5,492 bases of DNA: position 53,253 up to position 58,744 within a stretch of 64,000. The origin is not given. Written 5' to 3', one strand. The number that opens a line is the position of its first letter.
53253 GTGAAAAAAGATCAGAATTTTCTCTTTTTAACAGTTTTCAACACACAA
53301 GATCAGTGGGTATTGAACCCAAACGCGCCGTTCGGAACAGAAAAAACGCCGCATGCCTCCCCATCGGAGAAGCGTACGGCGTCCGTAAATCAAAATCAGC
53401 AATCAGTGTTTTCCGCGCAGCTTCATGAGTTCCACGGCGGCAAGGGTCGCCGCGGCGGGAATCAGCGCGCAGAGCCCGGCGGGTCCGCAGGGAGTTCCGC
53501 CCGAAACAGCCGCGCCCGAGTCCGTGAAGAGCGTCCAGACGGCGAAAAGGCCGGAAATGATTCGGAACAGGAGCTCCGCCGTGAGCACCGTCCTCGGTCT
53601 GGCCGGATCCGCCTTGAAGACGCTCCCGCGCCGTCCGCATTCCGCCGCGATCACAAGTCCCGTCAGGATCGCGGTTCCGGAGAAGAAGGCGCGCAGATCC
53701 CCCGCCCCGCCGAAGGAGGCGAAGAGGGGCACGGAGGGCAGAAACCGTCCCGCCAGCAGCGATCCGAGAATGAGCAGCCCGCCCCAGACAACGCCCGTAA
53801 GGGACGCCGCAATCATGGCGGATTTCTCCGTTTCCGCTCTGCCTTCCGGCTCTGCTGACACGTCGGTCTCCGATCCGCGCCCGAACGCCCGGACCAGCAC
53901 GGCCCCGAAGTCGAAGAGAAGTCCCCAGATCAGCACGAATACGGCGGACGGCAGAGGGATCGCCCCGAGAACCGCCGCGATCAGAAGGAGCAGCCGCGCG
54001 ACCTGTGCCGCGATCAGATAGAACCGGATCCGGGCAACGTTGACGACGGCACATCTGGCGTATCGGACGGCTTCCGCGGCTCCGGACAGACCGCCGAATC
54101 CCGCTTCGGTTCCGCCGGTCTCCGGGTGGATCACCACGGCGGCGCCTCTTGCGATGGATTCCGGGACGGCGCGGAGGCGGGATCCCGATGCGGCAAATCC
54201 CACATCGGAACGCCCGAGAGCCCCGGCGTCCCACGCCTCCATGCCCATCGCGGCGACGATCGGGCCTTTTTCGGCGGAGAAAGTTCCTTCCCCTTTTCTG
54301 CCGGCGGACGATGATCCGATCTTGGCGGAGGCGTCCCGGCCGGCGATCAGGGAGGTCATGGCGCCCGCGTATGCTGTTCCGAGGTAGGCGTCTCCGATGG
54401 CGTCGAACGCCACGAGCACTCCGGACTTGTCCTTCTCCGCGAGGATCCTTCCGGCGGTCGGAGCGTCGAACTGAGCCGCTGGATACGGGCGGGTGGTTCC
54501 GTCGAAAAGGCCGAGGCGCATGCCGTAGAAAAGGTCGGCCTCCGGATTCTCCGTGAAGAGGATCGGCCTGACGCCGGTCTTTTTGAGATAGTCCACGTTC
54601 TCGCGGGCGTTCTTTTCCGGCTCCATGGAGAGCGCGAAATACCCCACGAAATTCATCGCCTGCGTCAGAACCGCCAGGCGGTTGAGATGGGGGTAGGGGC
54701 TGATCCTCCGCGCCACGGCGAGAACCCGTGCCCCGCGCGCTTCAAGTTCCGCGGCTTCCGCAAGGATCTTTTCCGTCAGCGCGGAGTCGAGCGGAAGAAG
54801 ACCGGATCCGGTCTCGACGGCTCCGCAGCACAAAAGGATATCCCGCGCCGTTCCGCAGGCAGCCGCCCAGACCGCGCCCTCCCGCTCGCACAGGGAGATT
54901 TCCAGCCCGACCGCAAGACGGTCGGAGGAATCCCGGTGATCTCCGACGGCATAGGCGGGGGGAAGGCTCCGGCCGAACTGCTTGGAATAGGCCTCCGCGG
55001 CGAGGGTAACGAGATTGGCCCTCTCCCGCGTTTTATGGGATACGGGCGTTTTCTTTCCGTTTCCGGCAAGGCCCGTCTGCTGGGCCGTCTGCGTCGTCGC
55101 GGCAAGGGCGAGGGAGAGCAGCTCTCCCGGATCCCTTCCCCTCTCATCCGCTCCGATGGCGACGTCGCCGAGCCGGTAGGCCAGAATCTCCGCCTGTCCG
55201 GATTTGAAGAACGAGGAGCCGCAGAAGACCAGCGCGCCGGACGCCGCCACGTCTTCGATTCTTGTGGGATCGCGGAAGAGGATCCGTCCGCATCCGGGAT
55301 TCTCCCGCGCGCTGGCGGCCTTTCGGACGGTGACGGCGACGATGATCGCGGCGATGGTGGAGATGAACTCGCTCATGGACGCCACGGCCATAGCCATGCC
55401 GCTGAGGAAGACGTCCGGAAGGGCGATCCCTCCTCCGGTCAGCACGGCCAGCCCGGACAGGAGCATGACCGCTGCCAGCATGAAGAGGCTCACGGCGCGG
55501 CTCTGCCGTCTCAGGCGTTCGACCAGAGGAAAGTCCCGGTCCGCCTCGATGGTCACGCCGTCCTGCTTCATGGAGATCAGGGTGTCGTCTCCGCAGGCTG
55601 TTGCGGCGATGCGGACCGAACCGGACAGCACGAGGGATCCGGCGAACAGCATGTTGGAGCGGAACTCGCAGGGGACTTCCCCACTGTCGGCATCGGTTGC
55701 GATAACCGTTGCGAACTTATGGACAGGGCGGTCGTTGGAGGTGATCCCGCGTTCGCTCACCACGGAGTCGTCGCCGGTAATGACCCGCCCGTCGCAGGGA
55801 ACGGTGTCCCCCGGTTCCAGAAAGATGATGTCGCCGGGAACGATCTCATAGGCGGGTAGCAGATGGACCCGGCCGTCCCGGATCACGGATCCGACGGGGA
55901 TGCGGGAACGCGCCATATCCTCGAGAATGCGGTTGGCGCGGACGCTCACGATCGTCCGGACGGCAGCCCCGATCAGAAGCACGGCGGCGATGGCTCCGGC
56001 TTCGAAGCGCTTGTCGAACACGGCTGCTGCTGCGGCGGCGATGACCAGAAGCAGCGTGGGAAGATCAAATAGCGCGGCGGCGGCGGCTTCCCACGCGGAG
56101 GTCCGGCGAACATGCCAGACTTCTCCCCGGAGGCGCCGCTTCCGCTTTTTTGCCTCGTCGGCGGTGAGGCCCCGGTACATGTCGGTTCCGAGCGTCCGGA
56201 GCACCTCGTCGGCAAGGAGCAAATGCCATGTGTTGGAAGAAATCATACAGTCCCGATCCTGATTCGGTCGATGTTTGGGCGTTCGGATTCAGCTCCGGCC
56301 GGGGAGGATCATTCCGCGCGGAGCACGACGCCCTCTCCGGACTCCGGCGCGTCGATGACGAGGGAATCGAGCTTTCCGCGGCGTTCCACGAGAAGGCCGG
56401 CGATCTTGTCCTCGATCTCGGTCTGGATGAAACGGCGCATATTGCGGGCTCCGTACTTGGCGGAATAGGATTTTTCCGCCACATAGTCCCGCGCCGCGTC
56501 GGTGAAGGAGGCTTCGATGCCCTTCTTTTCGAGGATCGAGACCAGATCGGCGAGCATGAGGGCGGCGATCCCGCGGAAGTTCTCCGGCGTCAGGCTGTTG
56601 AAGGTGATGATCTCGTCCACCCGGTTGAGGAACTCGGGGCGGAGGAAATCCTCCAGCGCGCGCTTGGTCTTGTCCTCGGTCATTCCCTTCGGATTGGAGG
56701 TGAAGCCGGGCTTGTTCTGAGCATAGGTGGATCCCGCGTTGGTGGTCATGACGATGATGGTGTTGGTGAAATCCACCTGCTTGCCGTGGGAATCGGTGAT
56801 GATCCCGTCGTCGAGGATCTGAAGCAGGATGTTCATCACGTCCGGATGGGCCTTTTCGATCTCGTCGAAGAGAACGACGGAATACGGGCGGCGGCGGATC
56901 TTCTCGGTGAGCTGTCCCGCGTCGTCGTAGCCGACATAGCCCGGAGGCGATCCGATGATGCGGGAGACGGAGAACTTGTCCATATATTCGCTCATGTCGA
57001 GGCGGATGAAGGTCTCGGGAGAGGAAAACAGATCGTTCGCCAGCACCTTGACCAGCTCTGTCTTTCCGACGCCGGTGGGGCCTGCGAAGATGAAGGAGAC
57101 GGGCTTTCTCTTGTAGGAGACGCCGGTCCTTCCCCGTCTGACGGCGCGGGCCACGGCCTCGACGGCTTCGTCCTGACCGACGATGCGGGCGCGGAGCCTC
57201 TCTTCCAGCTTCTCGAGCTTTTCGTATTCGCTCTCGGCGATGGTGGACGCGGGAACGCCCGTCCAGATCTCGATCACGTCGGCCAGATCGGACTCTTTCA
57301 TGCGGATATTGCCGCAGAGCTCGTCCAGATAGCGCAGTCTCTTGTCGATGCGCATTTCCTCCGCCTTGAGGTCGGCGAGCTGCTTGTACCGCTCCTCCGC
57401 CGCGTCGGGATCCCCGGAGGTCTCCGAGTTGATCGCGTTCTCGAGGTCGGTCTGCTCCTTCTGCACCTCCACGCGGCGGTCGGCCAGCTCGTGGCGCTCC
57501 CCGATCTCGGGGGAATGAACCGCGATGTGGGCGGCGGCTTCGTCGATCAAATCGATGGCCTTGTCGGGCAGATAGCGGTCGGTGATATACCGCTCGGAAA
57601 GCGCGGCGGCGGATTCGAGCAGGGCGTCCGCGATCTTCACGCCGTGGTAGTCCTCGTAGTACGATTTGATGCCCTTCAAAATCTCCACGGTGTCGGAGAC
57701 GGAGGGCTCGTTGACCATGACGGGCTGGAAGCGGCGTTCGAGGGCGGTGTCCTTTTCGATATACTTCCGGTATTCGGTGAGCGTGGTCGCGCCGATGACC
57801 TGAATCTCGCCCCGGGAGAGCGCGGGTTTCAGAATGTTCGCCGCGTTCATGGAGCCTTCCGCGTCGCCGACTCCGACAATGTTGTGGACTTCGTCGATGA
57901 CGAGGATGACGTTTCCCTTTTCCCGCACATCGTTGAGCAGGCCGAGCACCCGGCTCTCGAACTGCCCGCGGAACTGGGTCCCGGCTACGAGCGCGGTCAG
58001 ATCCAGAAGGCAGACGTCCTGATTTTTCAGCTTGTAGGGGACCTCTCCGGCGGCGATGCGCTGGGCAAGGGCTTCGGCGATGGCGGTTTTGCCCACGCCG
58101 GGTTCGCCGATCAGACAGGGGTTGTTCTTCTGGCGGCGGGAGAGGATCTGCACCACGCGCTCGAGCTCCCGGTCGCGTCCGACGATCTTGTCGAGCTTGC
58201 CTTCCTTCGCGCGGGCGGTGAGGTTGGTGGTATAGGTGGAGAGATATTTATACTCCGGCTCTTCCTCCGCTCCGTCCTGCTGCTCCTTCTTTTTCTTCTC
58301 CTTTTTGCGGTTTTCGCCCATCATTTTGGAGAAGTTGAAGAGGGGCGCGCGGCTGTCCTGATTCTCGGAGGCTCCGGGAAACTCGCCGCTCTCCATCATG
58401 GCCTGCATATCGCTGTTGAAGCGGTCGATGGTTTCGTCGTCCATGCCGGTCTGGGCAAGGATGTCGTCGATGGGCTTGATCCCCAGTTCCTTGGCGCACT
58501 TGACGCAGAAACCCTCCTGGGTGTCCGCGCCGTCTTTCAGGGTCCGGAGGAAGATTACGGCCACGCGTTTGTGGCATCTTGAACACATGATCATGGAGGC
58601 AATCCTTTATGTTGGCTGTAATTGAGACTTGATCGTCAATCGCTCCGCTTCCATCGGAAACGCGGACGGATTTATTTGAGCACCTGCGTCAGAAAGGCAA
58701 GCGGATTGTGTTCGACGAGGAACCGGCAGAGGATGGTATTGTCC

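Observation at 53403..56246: Full-length P-type ATPase homolog in which every catalytic signature is degenerate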

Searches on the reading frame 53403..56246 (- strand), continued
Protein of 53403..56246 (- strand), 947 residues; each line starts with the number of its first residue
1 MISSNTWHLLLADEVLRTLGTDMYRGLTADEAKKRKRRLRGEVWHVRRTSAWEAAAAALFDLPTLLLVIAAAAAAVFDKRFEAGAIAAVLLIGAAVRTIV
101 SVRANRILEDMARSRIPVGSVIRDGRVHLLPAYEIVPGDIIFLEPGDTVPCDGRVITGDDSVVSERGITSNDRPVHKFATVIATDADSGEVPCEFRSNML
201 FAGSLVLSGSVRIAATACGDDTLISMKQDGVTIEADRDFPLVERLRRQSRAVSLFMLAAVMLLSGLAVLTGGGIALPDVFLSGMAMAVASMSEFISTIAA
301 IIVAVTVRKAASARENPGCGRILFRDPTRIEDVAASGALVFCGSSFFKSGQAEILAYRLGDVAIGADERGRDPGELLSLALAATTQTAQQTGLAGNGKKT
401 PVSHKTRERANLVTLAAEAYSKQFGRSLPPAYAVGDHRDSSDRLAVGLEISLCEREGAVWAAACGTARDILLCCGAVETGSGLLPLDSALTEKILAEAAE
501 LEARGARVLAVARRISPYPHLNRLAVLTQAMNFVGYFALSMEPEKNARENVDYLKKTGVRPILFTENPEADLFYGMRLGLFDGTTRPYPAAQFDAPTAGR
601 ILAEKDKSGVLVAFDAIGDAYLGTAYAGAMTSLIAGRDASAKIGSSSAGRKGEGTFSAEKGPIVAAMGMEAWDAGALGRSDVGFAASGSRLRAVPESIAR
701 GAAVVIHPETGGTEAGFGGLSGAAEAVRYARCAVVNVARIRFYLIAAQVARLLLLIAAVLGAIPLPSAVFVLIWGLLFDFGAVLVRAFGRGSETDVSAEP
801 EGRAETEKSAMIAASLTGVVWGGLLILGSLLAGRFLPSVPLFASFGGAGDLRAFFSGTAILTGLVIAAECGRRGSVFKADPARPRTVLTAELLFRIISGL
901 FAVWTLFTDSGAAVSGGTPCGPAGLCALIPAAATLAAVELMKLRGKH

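Call 86: list_cluster_members(proteins=[P0001, P0007, P0044, P0106, P0123, P0149, P0143])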
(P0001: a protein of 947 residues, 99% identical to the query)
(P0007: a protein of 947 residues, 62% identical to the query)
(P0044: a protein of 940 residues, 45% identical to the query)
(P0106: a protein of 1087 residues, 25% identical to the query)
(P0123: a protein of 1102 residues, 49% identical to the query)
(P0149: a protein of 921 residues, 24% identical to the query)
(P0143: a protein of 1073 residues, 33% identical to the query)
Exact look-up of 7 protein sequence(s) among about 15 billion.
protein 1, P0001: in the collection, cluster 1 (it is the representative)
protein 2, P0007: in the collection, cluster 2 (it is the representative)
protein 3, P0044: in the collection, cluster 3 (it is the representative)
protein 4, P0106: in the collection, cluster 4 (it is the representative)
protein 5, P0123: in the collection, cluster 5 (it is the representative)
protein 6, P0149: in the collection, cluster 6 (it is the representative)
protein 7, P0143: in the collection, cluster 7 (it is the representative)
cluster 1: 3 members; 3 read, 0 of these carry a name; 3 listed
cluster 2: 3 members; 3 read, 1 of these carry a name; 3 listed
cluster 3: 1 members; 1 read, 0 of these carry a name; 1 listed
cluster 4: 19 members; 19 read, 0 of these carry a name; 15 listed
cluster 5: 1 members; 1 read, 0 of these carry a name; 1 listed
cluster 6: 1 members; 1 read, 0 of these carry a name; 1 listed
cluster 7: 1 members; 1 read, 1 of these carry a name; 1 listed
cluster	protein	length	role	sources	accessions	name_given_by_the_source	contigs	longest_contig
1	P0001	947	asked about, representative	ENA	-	-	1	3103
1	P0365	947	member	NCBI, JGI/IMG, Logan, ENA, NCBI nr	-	-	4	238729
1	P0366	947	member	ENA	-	-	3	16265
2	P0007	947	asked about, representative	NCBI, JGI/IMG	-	Ca2+-transporting ATPase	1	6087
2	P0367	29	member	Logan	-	-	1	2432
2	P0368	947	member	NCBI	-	-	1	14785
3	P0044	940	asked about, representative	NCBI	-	-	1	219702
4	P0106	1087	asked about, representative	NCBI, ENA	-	-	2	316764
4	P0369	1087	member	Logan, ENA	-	-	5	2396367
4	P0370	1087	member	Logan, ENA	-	-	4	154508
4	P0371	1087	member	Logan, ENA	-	-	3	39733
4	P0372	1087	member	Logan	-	-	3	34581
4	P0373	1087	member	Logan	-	-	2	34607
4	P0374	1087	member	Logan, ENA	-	-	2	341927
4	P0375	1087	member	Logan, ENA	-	-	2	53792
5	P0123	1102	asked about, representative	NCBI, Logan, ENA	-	-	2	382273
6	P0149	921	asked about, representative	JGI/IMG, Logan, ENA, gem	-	-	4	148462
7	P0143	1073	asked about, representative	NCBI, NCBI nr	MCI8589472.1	MAG: cation-transporting P-type ATPase [Clostridiales bacterium] | cation-transporting P-type ATPase [Clostridiales bacterium]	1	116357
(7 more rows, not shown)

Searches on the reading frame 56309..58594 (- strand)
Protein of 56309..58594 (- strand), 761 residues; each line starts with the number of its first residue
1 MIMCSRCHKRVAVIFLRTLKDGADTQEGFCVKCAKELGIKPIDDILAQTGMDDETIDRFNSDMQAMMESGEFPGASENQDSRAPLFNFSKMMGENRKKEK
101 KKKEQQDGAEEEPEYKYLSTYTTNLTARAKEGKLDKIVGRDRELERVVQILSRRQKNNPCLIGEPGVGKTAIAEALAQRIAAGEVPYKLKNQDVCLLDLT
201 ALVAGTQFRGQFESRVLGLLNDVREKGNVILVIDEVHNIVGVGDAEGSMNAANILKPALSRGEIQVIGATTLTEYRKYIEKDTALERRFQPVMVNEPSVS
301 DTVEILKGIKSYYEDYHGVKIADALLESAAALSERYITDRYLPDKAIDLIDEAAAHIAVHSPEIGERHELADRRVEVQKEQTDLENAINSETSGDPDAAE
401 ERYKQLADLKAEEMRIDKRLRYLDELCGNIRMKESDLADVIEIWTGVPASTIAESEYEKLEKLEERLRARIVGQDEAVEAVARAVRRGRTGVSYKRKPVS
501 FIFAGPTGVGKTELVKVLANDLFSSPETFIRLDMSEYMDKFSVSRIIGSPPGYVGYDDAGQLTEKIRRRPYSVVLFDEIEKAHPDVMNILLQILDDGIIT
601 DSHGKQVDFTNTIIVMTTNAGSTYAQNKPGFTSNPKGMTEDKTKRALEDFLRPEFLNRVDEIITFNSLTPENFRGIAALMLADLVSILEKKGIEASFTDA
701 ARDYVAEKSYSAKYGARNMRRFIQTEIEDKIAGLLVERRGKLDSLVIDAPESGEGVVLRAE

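Call 9: search_protein_families(library=pfam, proteins=[window:56309-58594:-], max_evalue=0.001)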
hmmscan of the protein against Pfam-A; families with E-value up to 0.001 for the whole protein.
window:56309-58594:- (761 aa): 28 families (the best 25 are shown)
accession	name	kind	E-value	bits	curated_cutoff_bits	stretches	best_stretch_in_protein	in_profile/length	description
PF07724.20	AAA_2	-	5.5e-66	222.1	27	1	497-662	2-166/166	AAA domain (Cdc48 subfamily)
PF17871.7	AAA_lid_9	-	5.4e-28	97.4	22.8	1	298-389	1-93/104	AAA lid domain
PF00004.35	AAA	-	1.1e-24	87.8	21.2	2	160-275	2-111/131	ATPase family associated with various cellular activities (AAA)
PF10431.15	ClpB_D2-small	-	7.9e-19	67.9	21.9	1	668-739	1-72/81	C-terminal, D2-small domain, of ClpB protein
PF07728.20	AAA_5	-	9e-18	65.1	22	2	501-622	2-125/139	AAA domain (dynein-related subfamily)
PF13191.12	AAA_16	-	1.9e-12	48.4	32.6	1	137-183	2-51/167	AAA ATPase domain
PF13401.12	AAA_22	-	3.2e-12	47.3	27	1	155-266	4-118/130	AAA domain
PF00158.32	Sigma54_activat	-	2.9e-09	37.3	20.2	1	494-620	18-143/168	Sigma-54 interaction domain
PF05621.17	TniB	-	3.8e-08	33.4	22.4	1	211-295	106-185/189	Bacterial TniB protein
PF13173.12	AAA_14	-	1.9e-07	31.6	27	0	502-602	6-98/129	AAA domain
PF01637.24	ATPase_2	-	2.4e-07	31.2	33.2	0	139-249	3-132/225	ATPase domain predominantly from Archaea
PF20720.3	nSTAND3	-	2.6e-07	30.9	27.2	0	145-183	8-45/155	Novel STAND NTPase 3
PF00910.28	RNA_helicase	-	3.8e-06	27.8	21.5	0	502-542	2-48/105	RNA helicase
PF01695.23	IstB_IS21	-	8.2e-06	25.9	24.1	0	153-184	89-121/238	IstB-like ATP binding protein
PF05496.18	RuvB_N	-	9.6e-06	25.9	27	0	473-523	11-58/159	Holliday junction DNA helicase RuvB P-loop domain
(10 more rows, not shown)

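Call 49: search_protein_families(library=ncbifam, proteins=[window:56309-58594:-], max_evalue=0.001)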
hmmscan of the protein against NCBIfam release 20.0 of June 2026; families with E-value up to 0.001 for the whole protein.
window:56309-58594:- (761 aa): 49 families (the best 25 are shown)
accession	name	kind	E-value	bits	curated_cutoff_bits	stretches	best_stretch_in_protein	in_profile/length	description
TIGR03346.1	chaperone_ClpB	equivalog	6.7e-245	815.4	1232.1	2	368-741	465-836/853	ATP-dependent chaperone ClpB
TIGR02639.1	ClpA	equivalog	5.2e-212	706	993.15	1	93-733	142-717/734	ATP-dependent Clp protease ATP-binding subunit ClpA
NF008118.0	PRK10865.1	equivalog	3.1e-205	683.7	1417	2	106-386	151-431/857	ATP-dependent chaperone ClpB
TIGR03345.1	VI_ClpV1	equivalog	1.5e-190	635.5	884.95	2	93-419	143-472/852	type VI secretion system ATPase TssH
NF033606.1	heat_AAA_ClpK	exception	1.7e-185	618.6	1900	1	104-733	250-881/949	heat shock survival AAA family ATPase ClpK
NF033607.0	disagg_AAA_ClpG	exception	2.7e-176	588.2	1900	1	107-737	232-863/932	AAA family protein disaggregase ClpG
NF008263.0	PRK11034.1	equivalog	3.4e-164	547.7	1350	2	94-357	144-409/758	ATP-dependent Clp protease ATP-binding subunit ClpA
NF003745.1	PRK05342.1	equivalog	9e-12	44.6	359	0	644-730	288-379/418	ATP-dependent Clp protease ATP-binding subunit ClpX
TIGR02928.1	TIGR02928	subfamily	2.3e-10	39.9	181.3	1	134-181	14-65/366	orc1/cdc6 family replication initiation protein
NF003229.0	PRK04195.1-5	equivalog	3.6e-10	39.1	280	1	471-619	19-143/413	replication factor C large subunit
TIGR03922.1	T7SS_EccA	equivalog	4.7e-09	35.3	466.65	1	157-352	313-507/557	type VII secretion AAA-ATPase EccA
NF009067.0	PRK12402.1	equivalog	7.5e-09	35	317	0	467-540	13-80/340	replication factor C small subunit 2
TIGR00764.1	lon_rel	equivalog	1.6e-08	33.6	516.6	1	131-181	14-62/608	ATP-dependent protease LonB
NF001679.0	PRK00440.1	equivalog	4.6e-08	32.5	303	0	133-180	16-63/322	replication factor C small subunit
NF003234.0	PRK04195.2-4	equivalog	9.1e-08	31.4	529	0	469-549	13-86/497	replication factor C large subunit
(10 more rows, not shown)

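Call 83: search_protein_families(library=padloc, proteins=[window:56309-58594:-], max_evalue=0.001)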
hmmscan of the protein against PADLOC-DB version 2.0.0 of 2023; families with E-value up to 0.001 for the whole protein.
window:56309-58594:- (761 aa): 12 families
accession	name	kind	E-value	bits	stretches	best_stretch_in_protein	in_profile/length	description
PDLC04606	PDC-M37B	-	4.3e-39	132.8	1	416-623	92-297/390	-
PDLC04605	PDC-M37B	-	4.4e-34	116.4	1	450-620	255-424/518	-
PDLC03838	DolB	-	2.7e-33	113.7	1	453-622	123-280/375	-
PDLC04140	mad8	-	4.1e-08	31.1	1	502-729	31-151/314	mads_8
PDLC00915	TRIP13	-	5.8e-08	30.5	1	161-240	68-146/302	TRIP13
PDLC00914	TRIP13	-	1.1e-06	26.3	0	149-239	62-155/302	TRIP13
PDLC04232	IetA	-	2.5e-06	25.2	0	145-181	105-141/330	-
PDLC01439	typeIV_DinG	-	4.2e-05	20.4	0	473-512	19-48/575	CAS-IV-A; associated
PDLC02196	IetA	-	8.2e-05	20.2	0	159-180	125-146/374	-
PDLC02630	DrmD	-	0.00052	17.6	0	156-236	101-182/260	DrmD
PDLC02195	IetA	-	0.00072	16.9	0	160-181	140-162/395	-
PDLC05079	PDC-S73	-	0.00097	16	0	160-179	195-214/752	-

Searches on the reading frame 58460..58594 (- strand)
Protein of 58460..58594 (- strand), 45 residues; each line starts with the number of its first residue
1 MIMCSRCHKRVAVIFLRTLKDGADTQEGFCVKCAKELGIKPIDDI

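Call 89: find_related_loci(query=A6, collection=metagenome_contigs, flank=10000)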
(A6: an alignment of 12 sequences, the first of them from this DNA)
Query A6 (45 aa) in metagenome_contigs; peptide patterns used: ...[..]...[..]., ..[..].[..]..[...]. (x = any residue, [..] = any of these).
600 stretches matched a pattern (row limit reached: there are more); 444 encode a relative of the query (tblastn E <= 1e-3); the best 80 are kept; 80 distinct loci.
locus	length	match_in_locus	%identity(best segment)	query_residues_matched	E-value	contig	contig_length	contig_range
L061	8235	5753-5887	96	1-45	1e-26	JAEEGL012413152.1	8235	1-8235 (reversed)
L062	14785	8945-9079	93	1-45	3e-26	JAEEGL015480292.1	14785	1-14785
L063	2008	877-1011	82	1-45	2e-24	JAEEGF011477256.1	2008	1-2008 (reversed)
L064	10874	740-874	80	1-45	4e-24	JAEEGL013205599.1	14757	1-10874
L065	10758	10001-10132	84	1-45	3e-23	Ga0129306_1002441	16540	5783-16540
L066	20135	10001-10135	80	1-45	6e-23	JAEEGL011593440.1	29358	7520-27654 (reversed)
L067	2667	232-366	73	1-45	2e-20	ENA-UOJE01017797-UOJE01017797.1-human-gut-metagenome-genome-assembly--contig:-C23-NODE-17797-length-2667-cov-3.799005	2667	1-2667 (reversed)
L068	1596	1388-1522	71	1-45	5e-20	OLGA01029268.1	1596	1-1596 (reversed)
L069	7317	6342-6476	71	1-45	1e-19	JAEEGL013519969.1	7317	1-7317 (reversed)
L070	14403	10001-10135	69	1-45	1e-19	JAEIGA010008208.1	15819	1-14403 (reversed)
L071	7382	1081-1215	64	1-45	5e-19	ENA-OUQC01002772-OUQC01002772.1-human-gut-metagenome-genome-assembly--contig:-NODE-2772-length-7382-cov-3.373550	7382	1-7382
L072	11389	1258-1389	78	1-45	5e-19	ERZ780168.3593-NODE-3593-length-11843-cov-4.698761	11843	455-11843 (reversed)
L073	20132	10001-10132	76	1-45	1e-18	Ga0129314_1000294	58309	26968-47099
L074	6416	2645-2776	76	1-45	1e-18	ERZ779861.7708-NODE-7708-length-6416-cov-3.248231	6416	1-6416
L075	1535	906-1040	62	1-45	2e-18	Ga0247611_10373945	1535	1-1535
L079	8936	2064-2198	67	1-45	5e-18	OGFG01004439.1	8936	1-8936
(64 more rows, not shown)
